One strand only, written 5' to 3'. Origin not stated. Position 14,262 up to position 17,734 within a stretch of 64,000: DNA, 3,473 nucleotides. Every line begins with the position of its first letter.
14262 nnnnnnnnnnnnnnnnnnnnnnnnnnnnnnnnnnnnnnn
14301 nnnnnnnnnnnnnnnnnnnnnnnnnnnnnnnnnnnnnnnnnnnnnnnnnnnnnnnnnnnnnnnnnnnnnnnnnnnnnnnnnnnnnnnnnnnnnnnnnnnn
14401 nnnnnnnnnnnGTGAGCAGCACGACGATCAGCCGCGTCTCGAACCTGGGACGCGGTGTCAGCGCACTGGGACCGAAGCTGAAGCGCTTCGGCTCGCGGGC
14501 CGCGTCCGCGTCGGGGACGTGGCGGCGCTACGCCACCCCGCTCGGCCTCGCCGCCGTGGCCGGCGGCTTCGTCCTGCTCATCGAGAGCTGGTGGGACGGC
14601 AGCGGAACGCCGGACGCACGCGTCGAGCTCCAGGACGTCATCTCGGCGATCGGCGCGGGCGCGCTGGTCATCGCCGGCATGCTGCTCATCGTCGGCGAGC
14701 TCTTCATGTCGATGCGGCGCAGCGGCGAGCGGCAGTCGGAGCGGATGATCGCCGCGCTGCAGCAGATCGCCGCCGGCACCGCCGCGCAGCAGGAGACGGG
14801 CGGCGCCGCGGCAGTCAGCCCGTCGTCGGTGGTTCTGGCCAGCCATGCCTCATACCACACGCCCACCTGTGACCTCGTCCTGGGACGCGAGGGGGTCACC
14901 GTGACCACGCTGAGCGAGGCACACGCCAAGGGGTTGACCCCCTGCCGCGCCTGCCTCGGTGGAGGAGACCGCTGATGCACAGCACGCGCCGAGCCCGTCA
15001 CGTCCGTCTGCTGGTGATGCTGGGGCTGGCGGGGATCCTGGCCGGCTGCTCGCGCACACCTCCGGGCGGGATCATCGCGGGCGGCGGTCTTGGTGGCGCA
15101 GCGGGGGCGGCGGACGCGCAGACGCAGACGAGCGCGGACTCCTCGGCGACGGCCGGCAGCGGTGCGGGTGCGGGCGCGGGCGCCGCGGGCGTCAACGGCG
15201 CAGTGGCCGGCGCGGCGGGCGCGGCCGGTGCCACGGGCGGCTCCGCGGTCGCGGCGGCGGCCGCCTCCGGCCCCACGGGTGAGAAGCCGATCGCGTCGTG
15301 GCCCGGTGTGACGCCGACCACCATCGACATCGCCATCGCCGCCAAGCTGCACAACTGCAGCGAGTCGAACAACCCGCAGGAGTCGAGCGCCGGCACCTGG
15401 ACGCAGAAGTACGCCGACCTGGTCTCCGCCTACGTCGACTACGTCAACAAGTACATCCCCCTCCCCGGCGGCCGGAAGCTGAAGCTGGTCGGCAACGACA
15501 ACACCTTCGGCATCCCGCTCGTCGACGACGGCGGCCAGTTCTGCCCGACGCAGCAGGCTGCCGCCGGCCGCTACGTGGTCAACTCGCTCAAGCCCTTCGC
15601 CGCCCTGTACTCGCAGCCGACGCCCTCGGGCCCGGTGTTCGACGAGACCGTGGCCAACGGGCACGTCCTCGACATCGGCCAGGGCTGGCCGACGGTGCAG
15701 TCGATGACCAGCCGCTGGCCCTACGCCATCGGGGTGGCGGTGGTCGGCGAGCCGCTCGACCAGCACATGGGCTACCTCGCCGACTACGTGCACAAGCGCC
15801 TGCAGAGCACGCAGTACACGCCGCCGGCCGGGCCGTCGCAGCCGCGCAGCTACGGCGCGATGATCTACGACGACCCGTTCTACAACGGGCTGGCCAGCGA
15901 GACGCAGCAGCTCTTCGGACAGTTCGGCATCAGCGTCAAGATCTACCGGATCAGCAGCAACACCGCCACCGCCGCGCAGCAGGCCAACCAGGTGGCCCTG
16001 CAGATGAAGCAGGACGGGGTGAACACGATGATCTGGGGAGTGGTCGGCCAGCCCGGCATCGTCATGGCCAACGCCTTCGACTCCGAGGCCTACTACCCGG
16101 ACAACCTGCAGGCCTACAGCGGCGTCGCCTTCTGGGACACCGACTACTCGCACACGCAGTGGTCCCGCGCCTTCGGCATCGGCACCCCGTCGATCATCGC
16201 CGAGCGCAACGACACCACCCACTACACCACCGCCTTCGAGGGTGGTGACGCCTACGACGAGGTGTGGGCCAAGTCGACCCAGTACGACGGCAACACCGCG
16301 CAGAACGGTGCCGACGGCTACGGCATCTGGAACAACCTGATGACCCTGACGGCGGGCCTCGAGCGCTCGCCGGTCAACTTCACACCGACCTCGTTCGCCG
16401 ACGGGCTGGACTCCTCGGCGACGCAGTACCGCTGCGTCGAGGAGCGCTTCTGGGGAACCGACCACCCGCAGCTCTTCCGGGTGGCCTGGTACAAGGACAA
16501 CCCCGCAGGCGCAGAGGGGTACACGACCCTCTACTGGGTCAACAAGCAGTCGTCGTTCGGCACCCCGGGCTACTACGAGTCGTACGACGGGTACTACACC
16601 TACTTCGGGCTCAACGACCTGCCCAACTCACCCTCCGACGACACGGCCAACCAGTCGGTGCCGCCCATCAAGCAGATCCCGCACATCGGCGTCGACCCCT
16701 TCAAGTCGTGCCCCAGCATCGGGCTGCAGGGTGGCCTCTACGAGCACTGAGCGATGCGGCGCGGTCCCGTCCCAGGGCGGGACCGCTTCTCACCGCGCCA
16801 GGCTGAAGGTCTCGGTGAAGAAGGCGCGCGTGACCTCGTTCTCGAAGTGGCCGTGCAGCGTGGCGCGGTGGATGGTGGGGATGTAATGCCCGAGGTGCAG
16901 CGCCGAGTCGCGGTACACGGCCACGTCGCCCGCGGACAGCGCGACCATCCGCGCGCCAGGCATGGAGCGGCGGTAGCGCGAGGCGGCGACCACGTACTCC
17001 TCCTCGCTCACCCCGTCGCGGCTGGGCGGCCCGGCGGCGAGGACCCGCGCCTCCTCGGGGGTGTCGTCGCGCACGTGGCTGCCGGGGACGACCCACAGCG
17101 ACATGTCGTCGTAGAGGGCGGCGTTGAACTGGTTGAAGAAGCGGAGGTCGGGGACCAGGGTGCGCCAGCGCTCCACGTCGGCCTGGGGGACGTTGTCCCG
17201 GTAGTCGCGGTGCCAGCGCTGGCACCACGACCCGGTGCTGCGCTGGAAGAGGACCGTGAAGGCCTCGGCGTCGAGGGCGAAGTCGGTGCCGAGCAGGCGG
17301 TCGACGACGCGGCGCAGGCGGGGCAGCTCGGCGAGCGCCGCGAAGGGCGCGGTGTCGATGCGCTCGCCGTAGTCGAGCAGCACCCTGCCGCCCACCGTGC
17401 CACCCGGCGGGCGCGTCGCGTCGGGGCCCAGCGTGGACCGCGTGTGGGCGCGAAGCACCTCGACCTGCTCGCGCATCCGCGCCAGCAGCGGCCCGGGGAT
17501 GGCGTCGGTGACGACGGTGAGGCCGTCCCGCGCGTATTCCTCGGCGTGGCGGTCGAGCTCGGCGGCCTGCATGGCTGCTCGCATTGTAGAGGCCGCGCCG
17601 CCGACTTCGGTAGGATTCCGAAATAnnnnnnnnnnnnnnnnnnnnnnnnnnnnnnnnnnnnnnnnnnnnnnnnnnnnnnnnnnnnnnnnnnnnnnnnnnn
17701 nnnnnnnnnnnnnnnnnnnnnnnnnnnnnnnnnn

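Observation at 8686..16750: Six-gene ABC operon with non-canonical parts, every junction translationally coupled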

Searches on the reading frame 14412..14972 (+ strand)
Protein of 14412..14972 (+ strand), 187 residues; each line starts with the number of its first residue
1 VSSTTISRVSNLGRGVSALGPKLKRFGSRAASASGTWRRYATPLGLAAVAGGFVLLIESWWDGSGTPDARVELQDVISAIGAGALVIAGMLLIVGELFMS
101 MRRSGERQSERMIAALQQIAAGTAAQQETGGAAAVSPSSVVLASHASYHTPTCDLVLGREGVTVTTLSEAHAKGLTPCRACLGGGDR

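Call 4: search_protein_families(library=pfam, proteins=[window:14412-14972:+], max_evalue=0.1)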
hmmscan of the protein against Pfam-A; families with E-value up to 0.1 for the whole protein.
window:14412-14972:+ (187 aa): 0 families

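Call 5: search_protein_families(library=ncbifam, proteins=[window:14412-14972:+], max_evalue=0.1)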
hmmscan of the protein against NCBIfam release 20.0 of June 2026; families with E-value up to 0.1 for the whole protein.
window:14412-14972:+ (187 aa): 1 family
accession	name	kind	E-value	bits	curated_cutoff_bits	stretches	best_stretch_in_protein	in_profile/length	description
NF058582.1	Microco_LAVTG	domain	0.04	14.1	27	1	79-103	8-32/34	LAVTG motif-containing sortase-dependent surface protein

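Call 8: search_solved_structures(query=window:14412-14972:+, max_evalue=10)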
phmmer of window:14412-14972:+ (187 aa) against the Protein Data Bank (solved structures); distinct sequences matched with E-value up to 10: 15.
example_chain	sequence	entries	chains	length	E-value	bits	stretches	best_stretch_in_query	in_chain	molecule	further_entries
6l6f_A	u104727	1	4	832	0.085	15.8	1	3-110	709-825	Glutamate receptor ionotropic, kainate 3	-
6kzm_A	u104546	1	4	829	0.087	15.8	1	3-110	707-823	Glutamate receptor ionotropic, kainate 3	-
5kuh_A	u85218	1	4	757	1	12.3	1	1-110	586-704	Glutamate receptor ionotropic, kainate 2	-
6jix_B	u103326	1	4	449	1.2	12.2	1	30-57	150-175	taurine:2-oxoglutarate aminotransferase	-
8gc2_A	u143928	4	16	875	1.2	12.1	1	1-110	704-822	Glutamate receptor ionotropic, kainate 2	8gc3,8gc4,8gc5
4uqq_A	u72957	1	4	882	1.2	12.1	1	1-111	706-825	GLUTAMATE RECEPTOR IONOTROPIC, KAINATE 2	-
5kuf_A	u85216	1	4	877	1.2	12.1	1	1-110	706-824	Glutamate receptor ionotropic, kainate 2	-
7ks0_B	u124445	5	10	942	1.2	12.1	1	1-111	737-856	Glutamate receptor ionotropic, kainate 2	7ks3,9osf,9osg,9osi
9b35_A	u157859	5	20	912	1.2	12.1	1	1-111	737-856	Glutamate receptor ionotropic, kainate 2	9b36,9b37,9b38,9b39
7f56_A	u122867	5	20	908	1.2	12.1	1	1-110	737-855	Glutamate receptor ionotropic, kainate 2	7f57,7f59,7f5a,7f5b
7e1z_C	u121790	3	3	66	1.2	12.1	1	61-108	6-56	Sodium/potassium-transporting ATPase subunit gamma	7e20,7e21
8f0o_A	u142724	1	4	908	1.2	12.1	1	1-110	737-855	Glutamate receptor ionotropic, kainate 2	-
8fwq_A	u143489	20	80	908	1.2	12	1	1-110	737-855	Glutamate receptor ionotropic, kainate 2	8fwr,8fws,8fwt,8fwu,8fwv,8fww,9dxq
9c5y_A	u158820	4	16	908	1.3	12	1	1-110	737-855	Glutamate receptor ionotropic, kainate 2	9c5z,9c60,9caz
2mkv_A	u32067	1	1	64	1.3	12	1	60-113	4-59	Sodium/potassium-transporting ATPase subunit gamma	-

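Call 15: find_homologous_proteins(query=window:14412-14972:+, max_evalue=0.01)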
Query window:14412-14972:+ (187 aa): 4 proteins with E <= 0.01 among 4808 candidates.
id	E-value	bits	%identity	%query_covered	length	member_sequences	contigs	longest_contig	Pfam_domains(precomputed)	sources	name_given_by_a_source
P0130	2.9e-111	387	99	100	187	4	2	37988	-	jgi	-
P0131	6.4e-98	344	87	100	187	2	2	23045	-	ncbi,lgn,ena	-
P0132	1.3e-94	333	83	100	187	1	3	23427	-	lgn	-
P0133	6.4e-73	262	68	100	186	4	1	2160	-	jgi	jgi:hypothetical protein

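Call 55: find_related_loci(query=A5, collection=metagenome_contigs, flank=10000)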
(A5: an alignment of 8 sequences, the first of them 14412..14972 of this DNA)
Query A5 (187 aa) in metagenome_contigs; peptide patterns used: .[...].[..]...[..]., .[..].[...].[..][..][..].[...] (x = any residue, [..] = any of these).
74 stretches matched a pattern; 3 encode a relative of the query (tblastn E <= 1e-3); 3 distinct loci.
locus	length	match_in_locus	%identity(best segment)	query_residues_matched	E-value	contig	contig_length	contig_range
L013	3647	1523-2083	87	1-187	5e-100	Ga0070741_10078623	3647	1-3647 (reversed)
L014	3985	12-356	58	66-181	2e-30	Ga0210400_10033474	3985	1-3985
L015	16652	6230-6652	41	37-182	9e-28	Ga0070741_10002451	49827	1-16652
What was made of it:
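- Tried and rejected: Metagenome scan with g5 gave only 3 loci (call 55).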

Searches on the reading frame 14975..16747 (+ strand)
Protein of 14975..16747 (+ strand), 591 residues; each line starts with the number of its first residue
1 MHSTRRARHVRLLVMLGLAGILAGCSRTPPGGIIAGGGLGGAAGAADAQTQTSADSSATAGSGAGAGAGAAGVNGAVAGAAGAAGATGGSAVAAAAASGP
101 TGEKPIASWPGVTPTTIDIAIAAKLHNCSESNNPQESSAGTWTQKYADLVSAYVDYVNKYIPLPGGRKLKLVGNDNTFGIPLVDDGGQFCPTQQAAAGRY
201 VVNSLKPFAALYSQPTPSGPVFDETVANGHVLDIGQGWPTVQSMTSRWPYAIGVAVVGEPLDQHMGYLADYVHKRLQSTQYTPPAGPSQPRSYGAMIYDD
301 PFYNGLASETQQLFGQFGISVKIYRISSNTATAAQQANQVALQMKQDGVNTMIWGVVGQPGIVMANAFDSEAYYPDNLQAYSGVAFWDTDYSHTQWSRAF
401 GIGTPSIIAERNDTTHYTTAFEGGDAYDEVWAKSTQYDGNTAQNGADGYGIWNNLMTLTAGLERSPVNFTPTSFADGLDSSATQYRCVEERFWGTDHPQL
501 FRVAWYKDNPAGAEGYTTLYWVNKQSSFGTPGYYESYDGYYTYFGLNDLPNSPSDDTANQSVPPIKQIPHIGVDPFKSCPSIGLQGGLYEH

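Call 4: search_protein_families(library=pfam, proteins=[window:14975-16747:+], max_evalue=0.1)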
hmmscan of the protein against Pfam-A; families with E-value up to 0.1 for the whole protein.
window:14975-16747:+ (591 aa): 1 family
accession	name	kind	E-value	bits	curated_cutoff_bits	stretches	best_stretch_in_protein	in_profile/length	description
PF13653.12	GDPD_2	-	0.0041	18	27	0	491-505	3-17/30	Glycerophosphoryl diester phosphodiesterase family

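Call 5: search_protein_families(library=ncbifam, proteins=[window:14975-16747:+], max_evalue=0.1)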
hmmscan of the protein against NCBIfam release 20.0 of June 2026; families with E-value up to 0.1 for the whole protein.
window:14975-16747:+ (591 aa): 0 families

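Call 7: search_solved_structures(query=window:14975-16747:+, max_evalue=10)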
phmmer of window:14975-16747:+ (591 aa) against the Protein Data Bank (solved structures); distinct sequences matched with E-value up to 10: 4.
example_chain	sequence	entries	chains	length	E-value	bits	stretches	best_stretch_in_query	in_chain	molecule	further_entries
1dkr_A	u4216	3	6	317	0.78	11.4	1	141-226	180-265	PHOSPHORIBOSYL PYROPHOSPHATE SYNTHETASE | PROTEIN (PHOSPHORIBOSYL PYROPHOSPHATE SYNTHETASE) | RIBOSE-PHOSPHATE PYROPHOSPHOKINASE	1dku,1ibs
1ty0_A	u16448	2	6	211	1.5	10.5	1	513-557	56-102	putative exotoxin (superantigen)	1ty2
6xp5_I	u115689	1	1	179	2.6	9.6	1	48-118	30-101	Mediator of RNA polymerase II transcription subunit 9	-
9l5s_Z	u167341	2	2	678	2.9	9.5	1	55-84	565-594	Putative pre-mRNA splicing protein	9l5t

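Call 10: find_homologous_proteins(query=window:14975-16747:+, max_evalue=0.001)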
Query window:14975-16747:+ (591 aa): 9 proteins with E <= 0.001 among 8000 candidates.
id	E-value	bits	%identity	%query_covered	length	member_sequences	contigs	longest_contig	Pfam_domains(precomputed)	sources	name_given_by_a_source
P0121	0.0e+0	1360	100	100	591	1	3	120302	-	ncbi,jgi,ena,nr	ncbi:MAG TPA: hypothetical protein VFC09_02010 [Candidatus Dormibacteraeota bacterium]|nr:hypothetic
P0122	0.0e+0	1178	85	100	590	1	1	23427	-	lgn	-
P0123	0.0e+0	1168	85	97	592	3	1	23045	-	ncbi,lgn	-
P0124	3.6e-234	797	60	100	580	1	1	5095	-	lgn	-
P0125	1.1e-233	795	62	98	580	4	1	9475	-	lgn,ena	-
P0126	1.7e-167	577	49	99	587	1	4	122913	-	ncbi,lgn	-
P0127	2.6e-167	576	51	82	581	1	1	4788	-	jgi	jgi:hypothetical protein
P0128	1.2e-156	541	50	83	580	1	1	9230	-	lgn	-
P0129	3.5e-4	37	32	11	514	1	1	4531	PF13458.13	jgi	jgi:hypothetical protein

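Call 13: find_encoding_contigs(protein=P0126, flank=10000, max_places=3)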
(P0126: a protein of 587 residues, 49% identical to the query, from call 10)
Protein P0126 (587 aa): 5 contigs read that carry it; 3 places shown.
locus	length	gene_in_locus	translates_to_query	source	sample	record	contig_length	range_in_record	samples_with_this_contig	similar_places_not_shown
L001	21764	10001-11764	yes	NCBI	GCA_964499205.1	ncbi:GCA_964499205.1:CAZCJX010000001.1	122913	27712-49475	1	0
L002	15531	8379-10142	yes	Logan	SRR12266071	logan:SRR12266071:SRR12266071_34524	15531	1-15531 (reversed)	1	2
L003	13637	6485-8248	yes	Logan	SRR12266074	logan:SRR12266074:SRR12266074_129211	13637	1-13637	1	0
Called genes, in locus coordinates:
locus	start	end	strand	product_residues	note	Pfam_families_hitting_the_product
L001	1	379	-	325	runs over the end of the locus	PF01073:3Beta_HSD, PF01370:Epimerase, PF04321:RmlD_sub_bind, PF16363:GDP_Man_Dehyd, PF02719:Polysacc_synt_2 (weak)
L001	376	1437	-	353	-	PF03706:LPG_synthase_TM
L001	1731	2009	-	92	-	-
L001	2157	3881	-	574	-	-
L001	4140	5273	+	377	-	PF00106:adh_short, PF08659:KR, PF13561:adh_short_C2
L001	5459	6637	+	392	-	PF02746:MR_MLE_N, PF13378:MR_MLE_C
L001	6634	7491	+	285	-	PF05721:PhyH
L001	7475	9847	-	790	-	-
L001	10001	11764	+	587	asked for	-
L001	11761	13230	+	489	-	-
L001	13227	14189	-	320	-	-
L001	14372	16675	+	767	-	PF02653:BPD_transp_2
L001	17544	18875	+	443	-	PF07690:MFS_1, PF00005:ABC_tran, PF13304:AAA_21 (faint)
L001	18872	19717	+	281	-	PF00005:ABC_tran, PF02463:SMC_N (faint), PF13304:AAA_21 (weak), PF12399:BCA_ABC_TP_C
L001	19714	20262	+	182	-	-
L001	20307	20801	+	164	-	-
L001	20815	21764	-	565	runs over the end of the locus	PF22422:MGH1-like_GH, PF01204:Trehalase (weak), PF22422:MGH1-like_GH (weak)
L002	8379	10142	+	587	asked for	-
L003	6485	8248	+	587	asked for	-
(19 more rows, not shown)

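Call 24: predict_structure(alignment_id=A1)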
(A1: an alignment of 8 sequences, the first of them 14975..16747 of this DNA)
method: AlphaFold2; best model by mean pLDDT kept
length: 591 residues; sequences in the alignment: 8
mean_pLDDT: 36.7   pTM: 0.29
mean pLDDT of the five models: 36.7, 32.4, 32.3, 31.9, 31.4
residues with pLDDT >= 90: 0; 70-90: 3; 50-70: 127; < 50: 461
segments of 3 or more residues with pLDDT < 50: 1-114, 129-131, 136-140, 159-166, 191-196, 205-292, 316-319, 329-338, 348-351, 353-426, 440-454, 461-469, 482-591
pLDDT, mean of each block of 10 residues (from residue 1): 42 45 33 20 20 20 21 22 22 26 37 53 55 48 59 53 52 69 58 47 45 29 33 32 35 31 34 28 30 54 53 50 56 47 49 38 23 24 33 26 22 22 43 57 39 50 45 59 45 28 23 21 21 20 25 26 23 24 23 25
secondary structure, 60 per line:
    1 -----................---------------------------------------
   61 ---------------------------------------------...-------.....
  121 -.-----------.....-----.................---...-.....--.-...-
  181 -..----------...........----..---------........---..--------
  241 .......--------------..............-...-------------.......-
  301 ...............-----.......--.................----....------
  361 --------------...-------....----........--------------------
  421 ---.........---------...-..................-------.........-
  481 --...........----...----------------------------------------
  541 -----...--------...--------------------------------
elements in order: H6-21 E116-120 H134-138 H144-160 E168-172 H194-204 H220-227 H241-247 H262-275 E293-299 H301-315 E321-327 H330-346 E351-354 E385-388 H393-400 H424-432 H446-463 H471-479 H483-493
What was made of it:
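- Tried and rejected: The 8-sequence alignment gave pLDDT 36.7, which is unusable (call 24).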

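Call 37: search_solved_structures(query=A4, max_evalue=1, show_alignments=1)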
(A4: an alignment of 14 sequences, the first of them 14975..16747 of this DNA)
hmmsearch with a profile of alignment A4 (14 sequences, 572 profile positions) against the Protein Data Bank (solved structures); distinct sequences matched with E-value up to 1: 0.
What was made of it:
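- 14975..16750 (+): g6: 591-aa lipoprotein (lipobox LAGC) with a Gly/Ala linker of about 80 aa and a divergent Peripla_BP_6-related binding domain carrying a C-terminal extension of about 100 aa. No Pfam or PDB hit of its own (calls 4, 7, 37).
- On HAAT-type ABC importer (Liv/Urt, TC 3.A.1.4): g6 has no Pfam or PDB hit (calls 4, 7, 37) and its AF2 model failed (call 24).
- g6 itself fails Pfam and PDB sequence searches, and its AF2 model is unusable at pLDDT 37 (calls 4, 7, 24, 37).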

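Call 38: search_protein_families(library=pfam, alignment_id=A4, max_evalue=0.01)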
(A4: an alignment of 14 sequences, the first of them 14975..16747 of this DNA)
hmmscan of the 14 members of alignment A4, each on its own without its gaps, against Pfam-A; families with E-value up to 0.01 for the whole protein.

A. member 1, window:14975-16747:+ (591 aa): 1 family
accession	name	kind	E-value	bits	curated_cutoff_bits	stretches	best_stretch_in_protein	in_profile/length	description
PF13653.12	GDPD_2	-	0.0041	18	27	0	491-505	3-17/30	Glycerophosphoryl diester phosphodiesterase family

B. families by the number of members that match (of 14 scanned): 2 families
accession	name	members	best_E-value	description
PF13653.12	GDPD_2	2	0.004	Glycerophosphoryl diester phosphodiesterase family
PF13458.12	Peripla_BP_6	1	2.2e-12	Periplasmic binding protein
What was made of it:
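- Checked: Peripla_BP_6 does not hit g6 itself (calls 4, 38).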

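Call 40: search_protein_families(library=pfam, proteins=[P0129], max_evalue=1)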
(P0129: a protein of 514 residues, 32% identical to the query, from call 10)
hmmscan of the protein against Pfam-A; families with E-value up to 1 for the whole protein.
P0129 (514 aa): 1 family
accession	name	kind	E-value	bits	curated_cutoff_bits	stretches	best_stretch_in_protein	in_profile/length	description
PF13458.12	Peripla_BP_6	-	1.5e-05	25.3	31.7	1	144-336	15-195/343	Periplasmic binding protein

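Call 48: search_protein_families(library=pfam, proteins=[L001:20307-20798:+, L001:19714-20259:+], max_evalue=10)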
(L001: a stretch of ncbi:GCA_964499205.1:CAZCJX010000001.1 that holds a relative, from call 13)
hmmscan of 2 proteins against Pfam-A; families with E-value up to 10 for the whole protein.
L001:20307-20798:+ (164 aa): 0 families

L001:19714-20259:+ (182 aa): 3 families
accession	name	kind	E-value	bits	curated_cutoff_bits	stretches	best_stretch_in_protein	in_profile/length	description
PF09990.14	DUF2231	-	0.055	14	26.4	1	20-103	18-102/139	Predicted membrane protein (DUF2231)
PF16311.10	TMEM100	-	0.12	12.5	34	1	36-108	53-116/133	Transmembrane protein 100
PF18895.5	T4SS_pilin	-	0.23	12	26.6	1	71-111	11-51/71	Type IV secretion system pilin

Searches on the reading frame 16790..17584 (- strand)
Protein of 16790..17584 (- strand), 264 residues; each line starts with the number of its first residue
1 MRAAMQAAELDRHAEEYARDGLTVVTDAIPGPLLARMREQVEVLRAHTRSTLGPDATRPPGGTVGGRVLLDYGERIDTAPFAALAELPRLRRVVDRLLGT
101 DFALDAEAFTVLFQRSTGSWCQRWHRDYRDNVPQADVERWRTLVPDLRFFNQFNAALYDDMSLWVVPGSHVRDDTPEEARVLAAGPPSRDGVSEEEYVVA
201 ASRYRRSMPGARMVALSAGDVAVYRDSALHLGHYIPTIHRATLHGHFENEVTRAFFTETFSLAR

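Call 54: search_protein_families(library=pfam, proteins=[window:16790-17584:-], max_evalue=0.001)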
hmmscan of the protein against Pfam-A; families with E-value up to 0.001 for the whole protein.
window:16790-17584:- (264 aa): 1 family
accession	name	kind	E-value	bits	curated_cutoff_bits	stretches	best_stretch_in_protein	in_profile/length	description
PF05721.19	PhyH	-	2.1e-05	25.4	22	1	17-230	1-200/213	Phytanoyl-CoA dioxygenase (PhyH)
